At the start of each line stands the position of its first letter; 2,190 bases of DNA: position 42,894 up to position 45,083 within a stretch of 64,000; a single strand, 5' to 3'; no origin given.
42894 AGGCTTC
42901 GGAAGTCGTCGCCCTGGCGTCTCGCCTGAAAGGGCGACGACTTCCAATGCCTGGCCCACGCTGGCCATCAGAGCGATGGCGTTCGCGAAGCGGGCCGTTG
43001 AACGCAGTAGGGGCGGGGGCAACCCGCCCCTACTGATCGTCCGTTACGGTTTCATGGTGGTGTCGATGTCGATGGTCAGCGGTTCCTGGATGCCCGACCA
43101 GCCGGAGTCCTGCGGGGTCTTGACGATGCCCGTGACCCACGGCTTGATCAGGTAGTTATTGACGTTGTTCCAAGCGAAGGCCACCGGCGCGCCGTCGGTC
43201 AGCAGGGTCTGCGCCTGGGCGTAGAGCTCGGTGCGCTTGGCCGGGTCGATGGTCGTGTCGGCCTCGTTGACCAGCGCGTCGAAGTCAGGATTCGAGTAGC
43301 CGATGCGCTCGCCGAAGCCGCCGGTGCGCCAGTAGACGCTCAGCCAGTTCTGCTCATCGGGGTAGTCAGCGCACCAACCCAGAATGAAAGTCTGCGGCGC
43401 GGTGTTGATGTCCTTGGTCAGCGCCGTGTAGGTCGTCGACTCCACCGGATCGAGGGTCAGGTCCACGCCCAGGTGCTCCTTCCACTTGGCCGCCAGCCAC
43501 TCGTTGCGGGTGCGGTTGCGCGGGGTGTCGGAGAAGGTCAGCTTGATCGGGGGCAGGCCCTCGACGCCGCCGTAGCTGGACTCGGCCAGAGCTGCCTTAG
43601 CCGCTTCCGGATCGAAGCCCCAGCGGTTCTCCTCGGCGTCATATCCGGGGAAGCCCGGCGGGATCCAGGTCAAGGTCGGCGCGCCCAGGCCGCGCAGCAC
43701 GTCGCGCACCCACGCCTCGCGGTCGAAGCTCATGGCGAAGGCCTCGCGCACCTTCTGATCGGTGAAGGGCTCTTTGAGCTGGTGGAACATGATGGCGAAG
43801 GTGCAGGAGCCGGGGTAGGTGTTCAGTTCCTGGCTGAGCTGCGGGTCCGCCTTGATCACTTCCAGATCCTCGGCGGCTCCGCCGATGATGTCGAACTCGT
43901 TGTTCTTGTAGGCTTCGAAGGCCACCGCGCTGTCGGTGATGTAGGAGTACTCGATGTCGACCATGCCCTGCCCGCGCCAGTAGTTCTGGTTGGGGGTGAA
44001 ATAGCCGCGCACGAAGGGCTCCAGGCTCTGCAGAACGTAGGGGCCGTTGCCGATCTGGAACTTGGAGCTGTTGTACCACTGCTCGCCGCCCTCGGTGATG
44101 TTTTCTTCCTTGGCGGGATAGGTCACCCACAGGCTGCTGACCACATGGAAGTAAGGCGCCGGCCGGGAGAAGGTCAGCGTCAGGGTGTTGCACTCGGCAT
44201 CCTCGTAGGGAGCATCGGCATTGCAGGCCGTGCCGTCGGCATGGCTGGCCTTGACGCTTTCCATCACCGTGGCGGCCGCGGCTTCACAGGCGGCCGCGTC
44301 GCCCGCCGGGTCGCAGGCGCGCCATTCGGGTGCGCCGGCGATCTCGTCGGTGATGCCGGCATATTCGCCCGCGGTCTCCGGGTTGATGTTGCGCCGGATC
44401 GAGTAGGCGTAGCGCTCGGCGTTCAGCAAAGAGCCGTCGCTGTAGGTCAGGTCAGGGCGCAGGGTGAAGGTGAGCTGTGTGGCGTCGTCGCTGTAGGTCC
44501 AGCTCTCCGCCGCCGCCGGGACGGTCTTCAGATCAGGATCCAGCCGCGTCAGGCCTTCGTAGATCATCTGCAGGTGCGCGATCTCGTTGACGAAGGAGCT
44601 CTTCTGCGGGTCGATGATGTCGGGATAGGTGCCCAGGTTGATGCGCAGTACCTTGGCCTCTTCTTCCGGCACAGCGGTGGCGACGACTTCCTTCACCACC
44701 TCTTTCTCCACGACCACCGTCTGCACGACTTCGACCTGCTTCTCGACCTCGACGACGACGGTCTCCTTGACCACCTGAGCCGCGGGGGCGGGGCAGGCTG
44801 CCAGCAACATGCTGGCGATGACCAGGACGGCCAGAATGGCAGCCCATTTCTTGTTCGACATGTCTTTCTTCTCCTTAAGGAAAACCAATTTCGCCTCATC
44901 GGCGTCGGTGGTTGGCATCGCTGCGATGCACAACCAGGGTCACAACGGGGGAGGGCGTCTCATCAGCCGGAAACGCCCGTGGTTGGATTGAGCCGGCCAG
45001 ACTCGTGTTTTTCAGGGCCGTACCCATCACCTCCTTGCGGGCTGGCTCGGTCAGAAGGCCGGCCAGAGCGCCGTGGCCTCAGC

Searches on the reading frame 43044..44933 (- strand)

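Call 63: search_protein_families(library=pfam, proteins=[window:43044-44933:-], max_evalue=0.001)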
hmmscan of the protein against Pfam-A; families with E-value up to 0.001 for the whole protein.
window:43044-44933:- (629 aa): 1 family
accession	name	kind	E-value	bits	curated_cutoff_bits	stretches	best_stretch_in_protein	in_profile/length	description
PF00496.27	SBP_bac_5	-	6e-67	226.8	32.4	1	137-540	2-366/368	Bacterial extracellular solute-binding proteins, family 5 Middle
